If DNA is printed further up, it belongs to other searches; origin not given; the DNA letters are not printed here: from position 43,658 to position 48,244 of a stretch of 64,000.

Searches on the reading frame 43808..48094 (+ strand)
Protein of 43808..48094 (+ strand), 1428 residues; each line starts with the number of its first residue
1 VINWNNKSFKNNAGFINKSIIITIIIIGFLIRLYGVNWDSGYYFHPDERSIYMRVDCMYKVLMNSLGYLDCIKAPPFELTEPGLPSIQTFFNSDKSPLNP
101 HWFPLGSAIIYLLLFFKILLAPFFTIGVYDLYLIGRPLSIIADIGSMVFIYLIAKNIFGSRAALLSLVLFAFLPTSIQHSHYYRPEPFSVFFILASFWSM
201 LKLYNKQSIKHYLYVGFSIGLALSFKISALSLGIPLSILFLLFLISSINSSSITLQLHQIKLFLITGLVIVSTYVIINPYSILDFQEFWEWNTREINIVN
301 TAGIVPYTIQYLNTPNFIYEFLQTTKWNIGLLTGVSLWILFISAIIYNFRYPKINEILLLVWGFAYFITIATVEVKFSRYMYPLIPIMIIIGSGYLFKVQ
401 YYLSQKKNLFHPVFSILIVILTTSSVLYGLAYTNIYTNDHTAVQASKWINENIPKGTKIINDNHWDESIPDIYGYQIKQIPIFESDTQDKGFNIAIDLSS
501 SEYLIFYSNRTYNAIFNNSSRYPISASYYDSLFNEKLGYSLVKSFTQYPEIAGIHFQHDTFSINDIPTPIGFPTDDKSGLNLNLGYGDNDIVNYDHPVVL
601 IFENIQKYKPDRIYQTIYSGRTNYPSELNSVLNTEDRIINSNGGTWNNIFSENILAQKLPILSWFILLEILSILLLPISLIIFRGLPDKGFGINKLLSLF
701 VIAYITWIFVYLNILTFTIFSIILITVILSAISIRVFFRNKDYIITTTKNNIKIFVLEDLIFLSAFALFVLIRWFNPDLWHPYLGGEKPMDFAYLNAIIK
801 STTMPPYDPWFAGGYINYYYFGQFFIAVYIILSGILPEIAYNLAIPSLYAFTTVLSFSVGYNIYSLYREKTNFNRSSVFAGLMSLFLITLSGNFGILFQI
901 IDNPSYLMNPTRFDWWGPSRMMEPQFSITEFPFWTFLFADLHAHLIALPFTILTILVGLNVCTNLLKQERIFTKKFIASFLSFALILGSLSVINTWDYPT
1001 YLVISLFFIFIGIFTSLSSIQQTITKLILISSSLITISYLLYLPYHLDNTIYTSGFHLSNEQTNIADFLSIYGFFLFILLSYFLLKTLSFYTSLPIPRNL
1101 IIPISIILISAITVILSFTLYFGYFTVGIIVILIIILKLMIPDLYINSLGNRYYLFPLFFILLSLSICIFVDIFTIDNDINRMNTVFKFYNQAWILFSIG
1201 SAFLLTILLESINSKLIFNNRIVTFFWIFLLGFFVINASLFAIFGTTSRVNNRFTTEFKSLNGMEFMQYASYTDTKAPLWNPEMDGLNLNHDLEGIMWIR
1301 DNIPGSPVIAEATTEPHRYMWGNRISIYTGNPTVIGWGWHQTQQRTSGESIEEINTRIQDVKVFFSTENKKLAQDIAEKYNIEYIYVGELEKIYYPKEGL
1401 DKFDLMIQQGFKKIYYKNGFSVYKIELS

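Call 57: search_protein_families(library=pfam, proteins=[window:43808-48094:+], max_evalue=0.00001)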
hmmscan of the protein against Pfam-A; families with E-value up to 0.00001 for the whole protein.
window:43808-48094:+ (1428 aa): 2 families
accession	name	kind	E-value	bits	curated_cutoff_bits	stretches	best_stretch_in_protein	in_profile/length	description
PF10060.15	DUF2298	-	7.5e-107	358.7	27.8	1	701-1197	1-488/488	Uncharacterized membrane protein (DUF2298)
PF13231.12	PMT_2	-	5.9e-14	53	26.1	1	138-275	27-158/160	Dolichyl-phosphate-mannose-protein mannosyltransferase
